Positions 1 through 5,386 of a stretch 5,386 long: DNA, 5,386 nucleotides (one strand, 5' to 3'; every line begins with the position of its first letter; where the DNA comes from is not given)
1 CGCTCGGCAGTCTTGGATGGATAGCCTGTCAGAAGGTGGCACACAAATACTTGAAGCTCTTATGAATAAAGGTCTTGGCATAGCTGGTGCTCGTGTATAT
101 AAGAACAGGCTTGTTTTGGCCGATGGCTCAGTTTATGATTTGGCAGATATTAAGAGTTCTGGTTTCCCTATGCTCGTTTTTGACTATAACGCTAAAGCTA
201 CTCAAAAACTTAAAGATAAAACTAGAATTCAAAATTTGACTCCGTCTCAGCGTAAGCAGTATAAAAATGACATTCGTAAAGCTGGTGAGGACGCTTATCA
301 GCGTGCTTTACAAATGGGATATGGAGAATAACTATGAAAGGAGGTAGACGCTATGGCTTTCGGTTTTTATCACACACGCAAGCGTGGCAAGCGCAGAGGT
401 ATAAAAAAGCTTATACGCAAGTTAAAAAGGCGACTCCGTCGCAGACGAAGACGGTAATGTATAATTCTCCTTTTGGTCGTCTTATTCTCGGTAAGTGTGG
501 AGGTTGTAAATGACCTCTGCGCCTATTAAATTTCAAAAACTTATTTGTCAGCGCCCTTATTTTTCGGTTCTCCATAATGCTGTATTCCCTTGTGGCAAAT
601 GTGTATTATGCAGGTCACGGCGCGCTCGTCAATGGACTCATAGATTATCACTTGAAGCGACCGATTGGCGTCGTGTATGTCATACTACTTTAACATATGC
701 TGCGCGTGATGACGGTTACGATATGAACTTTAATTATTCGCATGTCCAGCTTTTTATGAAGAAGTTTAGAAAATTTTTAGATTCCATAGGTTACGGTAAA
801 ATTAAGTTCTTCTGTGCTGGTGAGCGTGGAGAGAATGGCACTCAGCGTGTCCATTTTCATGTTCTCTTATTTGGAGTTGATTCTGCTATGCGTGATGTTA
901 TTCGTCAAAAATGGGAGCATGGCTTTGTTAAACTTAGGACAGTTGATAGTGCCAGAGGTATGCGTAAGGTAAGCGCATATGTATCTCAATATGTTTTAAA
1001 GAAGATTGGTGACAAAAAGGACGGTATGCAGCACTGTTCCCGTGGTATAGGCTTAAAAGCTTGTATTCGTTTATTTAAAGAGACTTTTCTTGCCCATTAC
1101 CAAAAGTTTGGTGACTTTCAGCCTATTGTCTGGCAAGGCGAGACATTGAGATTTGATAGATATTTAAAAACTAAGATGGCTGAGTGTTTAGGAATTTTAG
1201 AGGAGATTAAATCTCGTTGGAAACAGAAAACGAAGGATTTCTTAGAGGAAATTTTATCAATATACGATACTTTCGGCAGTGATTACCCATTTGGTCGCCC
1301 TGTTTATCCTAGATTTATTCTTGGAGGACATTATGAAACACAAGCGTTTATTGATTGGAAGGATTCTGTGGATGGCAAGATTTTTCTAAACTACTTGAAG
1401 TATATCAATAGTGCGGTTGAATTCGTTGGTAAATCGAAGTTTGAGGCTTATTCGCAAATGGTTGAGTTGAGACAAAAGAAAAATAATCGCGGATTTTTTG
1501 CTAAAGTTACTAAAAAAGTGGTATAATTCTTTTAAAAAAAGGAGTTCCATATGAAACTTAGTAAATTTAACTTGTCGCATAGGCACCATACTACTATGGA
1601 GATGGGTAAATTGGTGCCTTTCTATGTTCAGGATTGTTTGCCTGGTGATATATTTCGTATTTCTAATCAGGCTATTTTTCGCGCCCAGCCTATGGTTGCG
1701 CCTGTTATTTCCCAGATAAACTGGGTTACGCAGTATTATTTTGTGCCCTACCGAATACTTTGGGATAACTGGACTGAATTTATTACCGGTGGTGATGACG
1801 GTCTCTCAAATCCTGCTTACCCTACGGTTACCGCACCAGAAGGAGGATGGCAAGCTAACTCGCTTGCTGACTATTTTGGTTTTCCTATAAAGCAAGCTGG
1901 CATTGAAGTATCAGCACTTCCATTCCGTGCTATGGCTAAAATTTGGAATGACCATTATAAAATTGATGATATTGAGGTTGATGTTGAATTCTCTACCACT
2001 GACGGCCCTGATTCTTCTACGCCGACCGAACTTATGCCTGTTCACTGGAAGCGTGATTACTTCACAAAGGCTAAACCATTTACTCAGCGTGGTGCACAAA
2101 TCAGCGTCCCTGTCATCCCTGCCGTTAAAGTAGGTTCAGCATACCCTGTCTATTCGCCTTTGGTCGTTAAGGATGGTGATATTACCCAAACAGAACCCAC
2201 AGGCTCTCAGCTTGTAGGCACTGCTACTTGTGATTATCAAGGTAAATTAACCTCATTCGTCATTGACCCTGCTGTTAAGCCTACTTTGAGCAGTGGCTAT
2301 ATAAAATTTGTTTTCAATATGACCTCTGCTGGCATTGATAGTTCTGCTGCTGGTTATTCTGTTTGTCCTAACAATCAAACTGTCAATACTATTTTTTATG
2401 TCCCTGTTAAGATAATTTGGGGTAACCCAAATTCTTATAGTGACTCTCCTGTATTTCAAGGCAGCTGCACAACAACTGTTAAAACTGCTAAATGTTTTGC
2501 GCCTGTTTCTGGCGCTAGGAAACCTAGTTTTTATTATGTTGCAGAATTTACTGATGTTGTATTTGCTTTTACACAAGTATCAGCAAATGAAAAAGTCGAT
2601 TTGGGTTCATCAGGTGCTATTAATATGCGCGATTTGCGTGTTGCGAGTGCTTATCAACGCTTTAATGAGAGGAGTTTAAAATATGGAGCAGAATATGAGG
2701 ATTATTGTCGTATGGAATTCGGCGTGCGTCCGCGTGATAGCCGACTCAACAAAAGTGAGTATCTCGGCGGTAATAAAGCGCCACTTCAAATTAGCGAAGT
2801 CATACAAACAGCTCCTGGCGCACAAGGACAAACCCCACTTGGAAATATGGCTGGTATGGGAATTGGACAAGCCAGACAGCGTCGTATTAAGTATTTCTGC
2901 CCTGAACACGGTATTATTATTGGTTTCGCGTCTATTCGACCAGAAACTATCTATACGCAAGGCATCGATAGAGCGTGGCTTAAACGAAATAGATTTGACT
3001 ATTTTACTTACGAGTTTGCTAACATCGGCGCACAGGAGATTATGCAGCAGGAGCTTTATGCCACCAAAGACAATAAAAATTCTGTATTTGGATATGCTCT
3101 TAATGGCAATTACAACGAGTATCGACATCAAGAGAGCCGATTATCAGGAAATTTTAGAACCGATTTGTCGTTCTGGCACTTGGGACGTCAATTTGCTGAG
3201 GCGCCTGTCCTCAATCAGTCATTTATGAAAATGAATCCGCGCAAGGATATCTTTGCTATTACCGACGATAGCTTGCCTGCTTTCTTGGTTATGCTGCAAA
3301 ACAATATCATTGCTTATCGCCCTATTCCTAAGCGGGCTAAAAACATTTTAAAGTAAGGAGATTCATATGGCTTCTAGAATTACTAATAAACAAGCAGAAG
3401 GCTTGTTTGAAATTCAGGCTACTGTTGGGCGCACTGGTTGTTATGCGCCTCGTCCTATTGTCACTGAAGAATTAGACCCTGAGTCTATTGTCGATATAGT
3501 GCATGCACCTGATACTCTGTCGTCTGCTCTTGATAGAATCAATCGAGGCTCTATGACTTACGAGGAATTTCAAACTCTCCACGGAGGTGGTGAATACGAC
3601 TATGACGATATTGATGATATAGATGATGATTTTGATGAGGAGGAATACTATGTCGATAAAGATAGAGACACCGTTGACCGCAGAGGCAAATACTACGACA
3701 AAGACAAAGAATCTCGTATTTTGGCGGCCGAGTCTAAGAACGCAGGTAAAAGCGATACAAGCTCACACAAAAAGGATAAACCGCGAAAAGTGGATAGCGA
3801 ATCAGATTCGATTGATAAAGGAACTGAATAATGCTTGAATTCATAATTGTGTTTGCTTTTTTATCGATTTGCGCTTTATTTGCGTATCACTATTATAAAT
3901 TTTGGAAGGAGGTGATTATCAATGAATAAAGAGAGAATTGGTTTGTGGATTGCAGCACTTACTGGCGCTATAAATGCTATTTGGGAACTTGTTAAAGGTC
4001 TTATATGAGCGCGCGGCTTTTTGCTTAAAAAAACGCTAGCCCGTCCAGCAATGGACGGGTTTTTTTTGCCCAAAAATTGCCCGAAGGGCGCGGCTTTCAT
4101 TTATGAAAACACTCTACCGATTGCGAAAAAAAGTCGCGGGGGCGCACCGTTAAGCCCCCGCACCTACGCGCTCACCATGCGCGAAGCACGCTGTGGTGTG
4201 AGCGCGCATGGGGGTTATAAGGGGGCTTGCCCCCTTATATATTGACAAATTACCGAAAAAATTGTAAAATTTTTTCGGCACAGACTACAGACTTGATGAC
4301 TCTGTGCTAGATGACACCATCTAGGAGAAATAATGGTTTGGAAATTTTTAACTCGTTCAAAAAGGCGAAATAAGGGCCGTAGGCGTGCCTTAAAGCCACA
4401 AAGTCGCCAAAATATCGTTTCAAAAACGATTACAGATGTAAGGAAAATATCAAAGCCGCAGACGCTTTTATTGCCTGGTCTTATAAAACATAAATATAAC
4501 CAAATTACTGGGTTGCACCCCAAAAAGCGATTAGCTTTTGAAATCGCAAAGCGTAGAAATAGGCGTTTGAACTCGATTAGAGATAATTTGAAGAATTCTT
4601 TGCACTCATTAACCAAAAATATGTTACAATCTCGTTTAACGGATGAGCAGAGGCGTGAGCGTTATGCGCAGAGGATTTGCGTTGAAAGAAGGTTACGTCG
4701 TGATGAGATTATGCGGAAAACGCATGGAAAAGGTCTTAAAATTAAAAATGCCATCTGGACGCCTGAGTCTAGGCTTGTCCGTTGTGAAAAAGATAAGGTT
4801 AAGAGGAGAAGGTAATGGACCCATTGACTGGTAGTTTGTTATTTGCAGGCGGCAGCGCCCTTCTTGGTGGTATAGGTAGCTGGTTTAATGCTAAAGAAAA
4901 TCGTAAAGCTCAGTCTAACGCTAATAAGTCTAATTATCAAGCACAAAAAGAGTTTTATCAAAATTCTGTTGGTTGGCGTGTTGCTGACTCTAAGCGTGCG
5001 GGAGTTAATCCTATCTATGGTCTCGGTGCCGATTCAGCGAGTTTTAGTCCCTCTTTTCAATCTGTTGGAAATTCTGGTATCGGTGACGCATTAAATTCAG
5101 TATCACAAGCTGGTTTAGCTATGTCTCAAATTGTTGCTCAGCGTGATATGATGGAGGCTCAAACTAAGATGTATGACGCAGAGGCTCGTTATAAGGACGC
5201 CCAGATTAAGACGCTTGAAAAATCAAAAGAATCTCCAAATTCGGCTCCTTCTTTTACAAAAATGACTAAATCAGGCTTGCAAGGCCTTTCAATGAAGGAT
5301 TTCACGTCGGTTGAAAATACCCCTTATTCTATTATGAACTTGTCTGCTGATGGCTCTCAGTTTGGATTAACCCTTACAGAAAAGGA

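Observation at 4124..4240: GC-rich triple stem-loop island in an otherwise AT-rich genome: candidate complementary-strand (minus-strand) priming site of the ssDNA phage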

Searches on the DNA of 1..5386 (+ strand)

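Call 8: search_rna_families(source=window, threshold=evalue, max_evalue=10)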
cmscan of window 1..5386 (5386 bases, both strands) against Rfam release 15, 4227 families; matches with E-value up to 10: 6.
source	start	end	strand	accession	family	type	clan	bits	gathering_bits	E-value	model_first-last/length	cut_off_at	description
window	4367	4440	+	RF02900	AaHKsRNA82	Gene; sRNA;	-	24.5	51.4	1.9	1-81/81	no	Aggregatibacter sRNA 82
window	2647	2682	+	RF01342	CRISPR-DR32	Gene; CRISPR;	-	19.7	48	8.9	1-37/37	no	CRISPR RNA direct repeat element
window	3986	4063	+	RF00014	DsrA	Gene; sRNA;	-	17.4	60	9.9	1-85/85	no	DsrA RNA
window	3538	3623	+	RF00211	SNORD35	Gene; snRNA; snoRNA; CD-box;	CL00056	17.1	36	5.3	1-88/88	no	Small nucleolar RNA SNORD35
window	3983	4066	+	RF00512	Leu_leader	Cis-reg; leader;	-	16.4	50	9.7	1-148/148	no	Leucine operon leader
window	3999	4067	+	RF02837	anti-hemB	Gene; sRNA;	-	15.3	49.5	6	1-81/81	no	Burkholderia RNA 7 (anti-hemB)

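Call 10: search_dna_similar(query=window:1-5386:+, collection=phages, mode=near)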
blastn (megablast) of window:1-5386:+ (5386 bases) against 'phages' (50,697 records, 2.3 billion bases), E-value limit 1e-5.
No match.

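Call 11: search_dna_similar(query=window:3990-4335:+, collection=phages, mode=distant, max_evalue=1)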
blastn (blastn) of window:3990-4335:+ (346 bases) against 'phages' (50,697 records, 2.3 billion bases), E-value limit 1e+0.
Records with a match: 2; places in all: 2; records where one place covers at least 80% of the query: 0.
Best place of each record, by identity: 90-95% 2.
By first word of the organism name: Dipodfec 2.
By host as written in the record: Dipodomys merriami 2.
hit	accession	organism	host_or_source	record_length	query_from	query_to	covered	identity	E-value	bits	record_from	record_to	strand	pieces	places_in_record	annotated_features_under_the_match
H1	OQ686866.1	Dipodfec virus UOA04_Rod_462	Dipodomys merriami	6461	221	252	9%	90.6%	3e-1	42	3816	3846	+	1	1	none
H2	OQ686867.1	Dipodfec virus UOA04_Rod_466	Dipodomys merriami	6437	221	252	9%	90.6%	3e-1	42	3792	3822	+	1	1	none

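Call 12: get_annotated_region(hit=H1, flank=3500)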
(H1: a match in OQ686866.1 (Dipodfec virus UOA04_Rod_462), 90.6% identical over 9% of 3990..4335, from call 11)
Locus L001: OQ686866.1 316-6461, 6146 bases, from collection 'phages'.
description: Dipodfec virus UOA04_Rod_462, complete genome.
organism: Dipodfec virus UOA04_Rod_462 (NCBI taxid 3038696)
taxonomy: Viruses; Monodnaviria; Sangervirae; Phixviricota; Malgrandaviricetes; Petitvirales; Microviridae
host: Dipodomys merriami; source: feces; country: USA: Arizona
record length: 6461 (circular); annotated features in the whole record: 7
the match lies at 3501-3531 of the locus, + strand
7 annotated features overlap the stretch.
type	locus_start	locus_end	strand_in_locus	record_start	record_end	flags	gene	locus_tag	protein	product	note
CDS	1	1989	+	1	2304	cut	-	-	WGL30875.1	major capsid protein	-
CDS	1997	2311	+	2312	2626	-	-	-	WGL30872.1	hypothetical protein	-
CDS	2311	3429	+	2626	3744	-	-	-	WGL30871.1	DNA pilot protein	-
CDS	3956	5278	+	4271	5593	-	-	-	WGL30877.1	replication initiator protein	-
CDS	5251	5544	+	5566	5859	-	-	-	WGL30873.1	hypothetical protein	-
CDS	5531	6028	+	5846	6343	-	-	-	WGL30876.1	peptidase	-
CDS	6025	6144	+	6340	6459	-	-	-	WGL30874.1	hypothetical protein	-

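Call 81: search_dna_similar(query=window:4067-4245:+, collection=plasmids, mode=distant, max_evalue=1, max_rows=10)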
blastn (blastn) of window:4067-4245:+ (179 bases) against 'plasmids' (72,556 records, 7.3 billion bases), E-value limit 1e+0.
Records with a match: 5; places in all: 5; records where one place covers at least 80% of the query: 0.
Best place of each record, by identity: 90-95% 5.
By first word of the organism name: Gallibacterium 2; Sphingomonas 1; Mycobacterium 1; Collinsella 1.
By predicted mobility (MOB-suite, as given by PLSDB): non-mobilizable 3; conjugative 1; mobilizable 1.
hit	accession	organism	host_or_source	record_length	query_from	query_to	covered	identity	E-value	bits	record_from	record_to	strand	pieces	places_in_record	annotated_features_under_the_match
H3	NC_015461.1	Gallibacterium anatis UMN179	Gallus gallus,lesion of a laying hen ...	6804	142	173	18%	90.9%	1e-1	44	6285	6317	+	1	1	none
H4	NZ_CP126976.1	Gallibacterium anatis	chicken,genomic assembly,intestinal ...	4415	142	173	18%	90.9%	1e-1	44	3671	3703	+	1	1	none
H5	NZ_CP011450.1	Sphingomonas sanxanigenens DSM 19645 = NX02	-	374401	101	127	15%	92.6%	5e-1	41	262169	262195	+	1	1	none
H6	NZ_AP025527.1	Mycobacterium sp. 20KCMC460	Homo sapiens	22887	97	123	15%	92.6%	5e-1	41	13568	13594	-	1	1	transposase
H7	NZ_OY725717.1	Collinsella aerofaciens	-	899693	95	121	15%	92.6%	5e-1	41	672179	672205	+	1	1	amino acid ABC transporter permease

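Call 83: get_annotated_region(hit=H4, flank=2500)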
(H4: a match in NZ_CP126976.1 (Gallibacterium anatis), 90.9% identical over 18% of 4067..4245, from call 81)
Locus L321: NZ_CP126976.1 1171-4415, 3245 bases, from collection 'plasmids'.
description: Gallibacterium anatis strain BJF12 plasmid unnamed1, complete sequence
organism: Gallibacterium anatis (NCBI taxid 750)
taxonomy: Bacteria; Pseudomonadota; Gammaproteobacteria; Pasteurellales; Pasteurellaceae; Gallibacterium; Gallibacterium anatis
host: -; source: chicken,genomic assembly,intestinal contents of chickens with enteritis using blood plates; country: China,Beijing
typing (MOB-suite, as given by PLSDB): non-mobilizable
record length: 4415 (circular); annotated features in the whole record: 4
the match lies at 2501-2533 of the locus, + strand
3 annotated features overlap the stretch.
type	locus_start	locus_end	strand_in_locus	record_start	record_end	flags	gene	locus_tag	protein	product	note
CDS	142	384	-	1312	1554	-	-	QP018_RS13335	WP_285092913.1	DUF2442 domain-containing protein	-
CDS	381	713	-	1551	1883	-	-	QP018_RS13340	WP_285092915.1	hypothetical protein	-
CDS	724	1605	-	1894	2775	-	-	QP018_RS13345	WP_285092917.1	phage integrase N-terminal domain-containing protein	-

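Call 84: get_annotated_region(hit=H3, flank=3500)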
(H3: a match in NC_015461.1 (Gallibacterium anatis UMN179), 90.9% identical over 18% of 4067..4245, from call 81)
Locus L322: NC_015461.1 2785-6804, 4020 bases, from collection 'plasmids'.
description: Gallibacterium anatis UMN179 plasmid pUMN179, complete sequence
organism: Gallibacterium anatis UMN179 (NCBI taxid 1005058)
taxonomy: Bacteria; Pseudomonadota; Gammaproteobacteria; Pasteurellales; Pasteurellaceae; Gallibacterium; Gallibacterium anatis; Gallibacterium anatis UMN179
host: -; source: Gallus gallus,lesion of a laying hen affected by peritonitis; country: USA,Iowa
typing (MOB-suite, as given by PLSDB): non-mobilizable; replicon rep_cluster_1051
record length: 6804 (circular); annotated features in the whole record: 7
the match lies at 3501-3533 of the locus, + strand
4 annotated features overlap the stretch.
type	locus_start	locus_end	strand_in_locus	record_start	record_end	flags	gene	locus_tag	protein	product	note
CDS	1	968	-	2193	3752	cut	-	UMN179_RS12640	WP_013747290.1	conjugal transfer protein TraG N-terminal domain-containing protein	-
CDS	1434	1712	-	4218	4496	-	-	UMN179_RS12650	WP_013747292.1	hypothetical protein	-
CDS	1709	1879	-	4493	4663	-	-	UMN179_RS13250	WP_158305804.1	hypothetical protein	-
CDS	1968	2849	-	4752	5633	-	-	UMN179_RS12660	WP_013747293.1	phage integrase N-terminal domain-containing protein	-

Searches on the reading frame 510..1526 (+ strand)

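Call 15: search_protein_families(library=pfam, proteins=[window:510-1526:+], max_evalue=0.01)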
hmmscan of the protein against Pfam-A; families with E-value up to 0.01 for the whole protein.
window:510-1526:+ (338 aa): 1 family
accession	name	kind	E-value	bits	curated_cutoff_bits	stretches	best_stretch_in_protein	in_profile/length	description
PF23343.2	REP_ORF2-G2P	-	3.2e-18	66.3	27.8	1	57-165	2-98/99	Replication-associated protein ORF2/G2P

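Call 16: search_protein_families(library=phrogs, proteins=[window:510-1526:+], max_evalue=0.01)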
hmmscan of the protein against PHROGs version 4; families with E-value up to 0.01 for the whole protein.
window:510-1526:+ (338 aa): 4 families
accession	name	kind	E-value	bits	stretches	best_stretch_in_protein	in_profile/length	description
phrog_942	-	DNA, RNA and nucleotide metabolism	4.6e-40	139.4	1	22-242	85-323/501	replication initiation protein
phrog_29197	-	unknown function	8.2e-13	49.7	1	22-121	58-168/187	-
phrog_3584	-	DNA, RNA and nucleotide metabolism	1.4e-12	48.6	1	57-179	70-190/265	replication initiation protein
phrog_3419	-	DNA, RNA and nucleotide metabolism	1.8e-05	25.4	1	59-169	108-216/289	rolling circle DNA replication initiation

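Call 98: search_protein_families(library=ncbifam, proteins=[window:510-1523:+], max_evalue=0.1)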
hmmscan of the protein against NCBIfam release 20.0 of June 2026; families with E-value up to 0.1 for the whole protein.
window:510-1523:+ (338 aa): 0 families

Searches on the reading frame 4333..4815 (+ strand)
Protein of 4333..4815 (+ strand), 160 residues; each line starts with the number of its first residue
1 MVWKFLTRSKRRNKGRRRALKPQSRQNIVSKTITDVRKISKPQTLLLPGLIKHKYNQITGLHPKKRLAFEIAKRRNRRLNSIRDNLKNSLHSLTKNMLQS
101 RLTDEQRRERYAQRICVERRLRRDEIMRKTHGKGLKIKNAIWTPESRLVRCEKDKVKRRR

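Call 15: search_protein_families(library=pfam, proteins=[window:4333-4815:+], max_evalue=0.01)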
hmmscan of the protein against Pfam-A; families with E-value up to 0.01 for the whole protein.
window:4333-4815:+ (160 aa): 0 families

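Call 16: search_protein_families(library=phrogs, proteins=[window:4333-4815:+], max_evalue=0.01)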
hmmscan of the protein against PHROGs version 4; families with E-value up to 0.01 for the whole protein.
window:4333-4815:+ (160 aa): 0 families

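Call 94: find_homologous_proteins(query=window:4333-4812:+, max_evalue=0.001)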
Query window:4333-4812:+ (160 aa): 19 proteins with E <= 0.001 among 88 candidates.
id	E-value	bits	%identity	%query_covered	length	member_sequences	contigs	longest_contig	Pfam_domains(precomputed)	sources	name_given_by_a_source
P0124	1.7e-90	319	94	100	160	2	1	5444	-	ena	-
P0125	3.4e-78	279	85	99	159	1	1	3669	-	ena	-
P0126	6.6e-77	275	83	97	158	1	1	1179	-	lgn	-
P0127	2.6e-76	273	83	100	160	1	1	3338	-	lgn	-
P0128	8.0e-75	268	79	96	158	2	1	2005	-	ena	-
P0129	6.1e-73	262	81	97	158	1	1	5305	-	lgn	-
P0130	8.1e-73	261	76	99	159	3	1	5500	-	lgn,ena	-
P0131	1.2e-70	254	74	99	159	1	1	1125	-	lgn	-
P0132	8.0e-70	252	74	97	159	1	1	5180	-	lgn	-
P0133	2.6e-69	250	74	99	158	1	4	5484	-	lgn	-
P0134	6.9e-68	245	75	99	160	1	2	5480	-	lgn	-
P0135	8.5e-68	245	74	97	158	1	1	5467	-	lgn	-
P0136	9.9e-67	242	72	99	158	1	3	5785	-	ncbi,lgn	-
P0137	8.7e-66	239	72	100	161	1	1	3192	-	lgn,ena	-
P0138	1.8e-63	231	70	99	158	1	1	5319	-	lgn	-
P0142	9.9e-40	154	54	96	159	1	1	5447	-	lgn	-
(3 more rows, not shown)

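Call 97: search_solved_structures(query=A4, max_evalue=1)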
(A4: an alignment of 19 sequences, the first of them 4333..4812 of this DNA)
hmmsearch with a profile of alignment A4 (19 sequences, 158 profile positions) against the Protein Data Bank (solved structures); distinct sequences matched with E-value up to 1: 1.
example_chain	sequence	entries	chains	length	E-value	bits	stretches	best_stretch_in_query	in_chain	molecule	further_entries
2c8j_A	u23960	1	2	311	0.074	16.3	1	31-88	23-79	FERROCHELATASE 1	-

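Call 98: search_protein_families(library=ncbifam, proteins=[window:4333-4812:+], max_evalue=0.1)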
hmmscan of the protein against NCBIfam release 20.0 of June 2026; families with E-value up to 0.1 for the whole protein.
window:4333-4812:+ (160 aa): 2 families
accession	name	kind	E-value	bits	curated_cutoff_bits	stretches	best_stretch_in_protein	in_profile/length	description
NF009095.0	PRK12435.1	subfamily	0.012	14.8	455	1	24-88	17-79/311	ferrochelatase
TIGR03604.1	TOMM_cyclo_SagD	subfamily_domain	0.022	13.7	219.25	1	84-147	31-94/377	thiazole/oxazole-forming peptide maturase, SagD family component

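Call 101: predict_structure(alignment_id=A4)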
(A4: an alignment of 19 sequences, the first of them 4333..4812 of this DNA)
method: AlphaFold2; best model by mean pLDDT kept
length: 160 residues; sequences in the alignment: 19
mean_pLDDT: 64.0   pTM: 0.30
mean pLDDT of the five models: 64.0, 62.0, 58.2, 55.7, 55.5
residues with pLDDT >= 90: 1; 70-90: 59; 50-70: 80; < 50: 20
segments of 3 or more residues with pLDDT < 50: 21-27
pLDDT, mean of each block of 10 residues (from residue 1): 53 53 47 53 49 52 73 88 82 57 74 82 78 65 65 53
secondary structure, 60 per line:
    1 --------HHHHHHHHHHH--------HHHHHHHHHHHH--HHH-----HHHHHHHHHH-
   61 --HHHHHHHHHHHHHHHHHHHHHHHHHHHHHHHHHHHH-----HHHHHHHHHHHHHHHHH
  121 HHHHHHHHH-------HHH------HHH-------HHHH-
elements in order: H9-19 H28-39 H50-59 H63-98 H104-129 H156-159
